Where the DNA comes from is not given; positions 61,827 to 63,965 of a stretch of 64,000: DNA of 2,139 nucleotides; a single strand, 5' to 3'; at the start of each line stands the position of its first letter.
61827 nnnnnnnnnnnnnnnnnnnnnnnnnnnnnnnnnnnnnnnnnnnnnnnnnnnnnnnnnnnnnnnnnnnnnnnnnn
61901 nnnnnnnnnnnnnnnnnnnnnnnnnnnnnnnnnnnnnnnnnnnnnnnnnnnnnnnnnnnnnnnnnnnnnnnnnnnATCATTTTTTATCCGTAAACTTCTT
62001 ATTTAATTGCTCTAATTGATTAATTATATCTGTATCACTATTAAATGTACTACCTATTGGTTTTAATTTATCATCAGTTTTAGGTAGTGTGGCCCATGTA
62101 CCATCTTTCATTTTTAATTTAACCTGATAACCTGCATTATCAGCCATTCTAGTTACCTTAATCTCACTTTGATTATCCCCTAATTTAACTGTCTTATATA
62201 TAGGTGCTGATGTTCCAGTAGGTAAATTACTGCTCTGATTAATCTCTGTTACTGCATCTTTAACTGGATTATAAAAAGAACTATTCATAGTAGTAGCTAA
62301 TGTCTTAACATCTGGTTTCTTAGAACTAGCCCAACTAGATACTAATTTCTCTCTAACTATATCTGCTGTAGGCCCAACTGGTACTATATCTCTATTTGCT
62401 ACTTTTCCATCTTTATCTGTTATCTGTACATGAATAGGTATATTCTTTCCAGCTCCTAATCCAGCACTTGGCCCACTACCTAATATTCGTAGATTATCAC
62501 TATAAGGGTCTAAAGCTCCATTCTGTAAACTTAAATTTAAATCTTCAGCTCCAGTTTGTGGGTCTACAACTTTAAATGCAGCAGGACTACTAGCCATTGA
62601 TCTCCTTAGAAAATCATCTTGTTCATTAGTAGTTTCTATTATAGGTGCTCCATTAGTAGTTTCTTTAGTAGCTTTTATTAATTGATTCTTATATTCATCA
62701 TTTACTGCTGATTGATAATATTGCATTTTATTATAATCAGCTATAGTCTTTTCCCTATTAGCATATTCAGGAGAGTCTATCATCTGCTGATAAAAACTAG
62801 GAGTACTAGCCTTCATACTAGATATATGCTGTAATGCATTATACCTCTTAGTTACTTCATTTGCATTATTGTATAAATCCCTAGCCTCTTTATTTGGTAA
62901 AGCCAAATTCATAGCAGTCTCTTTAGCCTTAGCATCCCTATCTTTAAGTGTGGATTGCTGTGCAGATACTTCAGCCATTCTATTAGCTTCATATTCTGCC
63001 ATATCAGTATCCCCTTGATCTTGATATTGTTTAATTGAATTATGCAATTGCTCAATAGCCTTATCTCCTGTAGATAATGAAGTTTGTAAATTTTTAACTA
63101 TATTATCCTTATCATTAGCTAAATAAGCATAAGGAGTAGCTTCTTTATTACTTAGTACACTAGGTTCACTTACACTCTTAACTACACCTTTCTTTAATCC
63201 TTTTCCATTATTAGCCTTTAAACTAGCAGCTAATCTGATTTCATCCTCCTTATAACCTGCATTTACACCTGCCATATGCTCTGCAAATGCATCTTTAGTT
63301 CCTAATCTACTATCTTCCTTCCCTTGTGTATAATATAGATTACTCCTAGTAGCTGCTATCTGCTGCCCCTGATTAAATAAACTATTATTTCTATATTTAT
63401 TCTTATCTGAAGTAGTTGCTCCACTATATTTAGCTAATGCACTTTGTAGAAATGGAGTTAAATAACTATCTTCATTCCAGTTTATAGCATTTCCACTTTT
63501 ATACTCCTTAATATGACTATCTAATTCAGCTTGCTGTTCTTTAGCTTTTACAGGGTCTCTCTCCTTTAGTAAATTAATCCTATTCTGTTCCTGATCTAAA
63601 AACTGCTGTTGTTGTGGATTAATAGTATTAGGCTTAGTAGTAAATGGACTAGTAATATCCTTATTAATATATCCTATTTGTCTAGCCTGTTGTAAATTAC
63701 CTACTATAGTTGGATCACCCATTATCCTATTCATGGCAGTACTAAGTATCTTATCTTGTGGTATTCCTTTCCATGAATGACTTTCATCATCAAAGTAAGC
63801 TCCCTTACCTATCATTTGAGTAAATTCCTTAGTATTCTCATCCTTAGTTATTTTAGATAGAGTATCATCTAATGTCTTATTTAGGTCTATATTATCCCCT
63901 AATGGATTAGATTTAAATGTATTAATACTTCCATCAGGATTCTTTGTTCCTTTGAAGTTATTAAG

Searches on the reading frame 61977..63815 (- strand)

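Call 13: search_protein_families(library=phrogs, proteins=[window:61977-63815:-], max_evalue=0.001)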
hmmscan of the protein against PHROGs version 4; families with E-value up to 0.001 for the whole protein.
window:61977-63815:- (612 aa): 0 families

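Call 49: search_protein_families(library=pfam, proteins=[window:61977-63815:-], max_evalue=0.01)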
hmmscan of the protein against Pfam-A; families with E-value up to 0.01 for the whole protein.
window:61977-63815:- (612 aa): 1 family
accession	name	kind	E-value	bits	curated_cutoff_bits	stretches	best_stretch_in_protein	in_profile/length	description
PF00836.24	Stathmin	-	0.0054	17.2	24.7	1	250-304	80-134/136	Stathmin family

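Call 73: search_protein_families(library=ncbifam, proteins=[window:61977-63815:-], max_evalue=0.1)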
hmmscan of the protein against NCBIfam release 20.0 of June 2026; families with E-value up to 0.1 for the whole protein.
window:61977-63815:- (612 aa): 0 families
